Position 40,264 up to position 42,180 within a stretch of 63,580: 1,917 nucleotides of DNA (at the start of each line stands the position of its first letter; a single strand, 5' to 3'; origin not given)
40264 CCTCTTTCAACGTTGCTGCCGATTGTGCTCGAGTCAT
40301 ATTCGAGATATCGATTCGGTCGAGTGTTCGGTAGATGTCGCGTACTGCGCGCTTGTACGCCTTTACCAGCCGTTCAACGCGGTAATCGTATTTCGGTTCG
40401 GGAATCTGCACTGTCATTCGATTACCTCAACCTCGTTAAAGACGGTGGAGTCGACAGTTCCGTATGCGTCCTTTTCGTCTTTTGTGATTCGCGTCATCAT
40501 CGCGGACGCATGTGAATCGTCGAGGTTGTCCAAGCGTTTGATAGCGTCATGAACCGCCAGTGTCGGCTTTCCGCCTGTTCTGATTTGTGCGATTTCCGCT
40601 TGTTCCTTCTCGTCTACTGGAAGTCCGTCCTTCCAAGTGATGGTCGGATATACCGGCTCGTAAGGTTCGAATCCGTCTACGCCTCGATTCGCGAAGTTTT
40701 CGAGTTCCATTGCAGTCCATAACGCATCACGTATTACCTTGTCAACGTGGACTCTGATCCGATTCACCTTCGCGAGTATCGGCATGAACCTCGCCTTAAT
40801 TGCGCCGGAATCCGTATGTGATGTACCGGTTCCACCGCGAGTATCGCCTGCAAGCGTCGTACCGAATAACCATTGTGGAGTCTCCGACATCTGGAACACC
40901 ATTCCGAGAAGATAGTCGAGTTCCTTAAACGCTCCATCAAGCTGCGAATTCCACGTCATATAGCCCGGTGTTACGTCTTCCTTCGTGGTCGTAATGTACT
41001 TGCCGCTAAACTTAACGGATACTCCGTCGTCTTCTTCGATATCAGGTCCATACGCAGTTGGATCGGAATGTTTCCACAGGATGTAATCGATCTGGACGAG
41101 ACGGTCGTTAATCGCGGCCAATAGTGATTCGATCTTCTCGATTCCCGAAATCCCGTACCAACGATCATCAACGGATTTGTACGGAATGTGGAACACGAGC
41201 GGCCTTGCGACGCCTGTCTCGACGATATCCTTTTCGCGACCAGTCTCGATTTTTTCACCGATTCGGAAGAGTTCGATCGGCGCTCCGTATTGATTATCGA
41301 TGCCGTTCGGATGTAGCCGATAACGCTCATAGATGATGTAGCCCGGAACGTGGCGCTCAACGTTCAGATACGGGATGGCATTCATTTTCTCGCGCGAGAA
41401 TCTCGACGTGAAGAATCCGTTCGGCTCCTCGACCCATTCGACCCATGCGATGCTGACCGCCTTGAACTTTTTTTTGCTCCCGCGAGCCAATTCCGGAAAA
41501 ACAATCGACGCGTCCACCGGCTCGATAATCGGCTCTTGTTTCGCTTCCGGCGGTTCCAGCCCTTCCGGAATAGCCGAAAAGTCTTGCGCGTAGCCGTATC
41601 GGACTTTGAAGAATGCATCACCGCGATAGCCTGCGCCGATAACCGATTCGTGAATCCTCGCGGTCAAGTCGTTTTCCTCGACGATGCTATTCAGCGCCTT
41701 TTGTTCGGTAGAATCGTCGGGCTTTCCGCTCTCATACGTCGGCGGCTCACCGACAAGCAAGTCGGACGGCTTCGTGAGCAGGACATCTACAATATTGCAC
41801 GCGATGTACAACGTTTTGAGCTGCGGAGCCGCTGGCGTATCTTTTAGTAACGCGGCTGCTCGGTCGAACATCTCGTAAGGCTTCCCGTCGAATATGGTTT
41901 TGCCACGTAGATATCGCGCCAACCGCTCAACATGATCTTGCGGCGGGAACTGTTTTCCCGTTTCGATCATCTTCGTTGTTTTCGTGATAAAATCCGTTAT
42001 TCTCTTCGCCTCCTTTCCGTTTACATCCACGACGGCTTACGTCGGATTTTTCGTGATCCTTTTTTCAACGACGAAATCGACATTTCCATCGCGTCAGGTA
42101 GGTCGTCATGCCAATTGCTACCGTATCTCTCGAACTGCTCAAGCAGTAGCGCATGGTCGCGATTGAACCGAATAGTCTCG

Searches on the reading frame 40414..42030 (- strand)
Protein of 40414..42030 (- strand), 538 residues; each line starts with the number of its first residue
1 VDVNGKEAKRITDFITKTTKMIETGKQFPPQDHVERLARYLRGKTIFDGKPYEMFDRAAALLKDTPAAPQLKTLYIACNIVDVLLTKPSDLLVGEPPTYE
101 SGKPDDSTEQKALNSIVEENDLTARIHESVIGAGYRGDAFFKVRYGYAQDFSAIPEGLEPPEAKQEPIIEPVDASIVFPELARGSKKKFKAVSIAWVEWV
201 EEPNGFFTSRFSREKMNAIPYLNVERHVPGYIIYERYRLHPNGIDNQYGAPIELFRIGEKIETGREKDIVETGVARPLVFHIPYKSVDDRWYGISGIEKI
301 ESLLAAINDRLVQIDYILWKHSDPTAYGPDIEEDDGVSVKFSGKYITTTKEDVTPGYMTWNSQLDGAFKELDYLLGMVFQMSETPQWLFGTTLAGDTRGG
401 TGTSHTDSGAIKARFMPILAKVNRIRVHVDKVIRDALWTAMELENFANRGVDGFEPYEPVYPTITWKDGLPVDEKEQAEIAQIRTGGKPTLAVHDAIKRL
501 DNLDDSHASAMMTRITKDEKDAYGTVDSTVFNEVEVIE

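Call 8: search_protein_families(library=pfam, proteins=[window:40414-42030:-], max_evalue=0.01)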
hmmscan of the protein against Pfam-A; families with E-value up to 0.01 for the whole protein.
window:40414-42030:- (538 aa): 1 family
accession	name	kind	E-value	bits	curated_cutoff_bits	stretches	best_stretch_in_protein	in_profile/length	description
PF05133.19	SPP1_portal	-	7.9e-08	32.1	25.5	1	32-142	7-106/416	Phage portal protein, SPP1 Gp6-like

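Call 9: search_protein_families(library=phrogs, proteins=[window:40414-42030:-], max_evalue=0.01)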
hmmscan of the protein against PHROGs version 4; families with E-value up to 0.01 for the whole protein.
window:40414-42030:- (538 aa): 3 families
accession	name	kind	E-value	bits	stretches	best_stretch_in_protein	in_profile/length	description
phrog_533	-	head and packaging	1.6e-36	126.9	1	19-521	14-482/495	portal protein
phrog_64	-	head and packaging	4.4e-11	42.9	1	292-530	283-506/547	portal protein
phrog_104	-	head and packaging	0.0056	16.4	0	105-324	114-282/550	portal protein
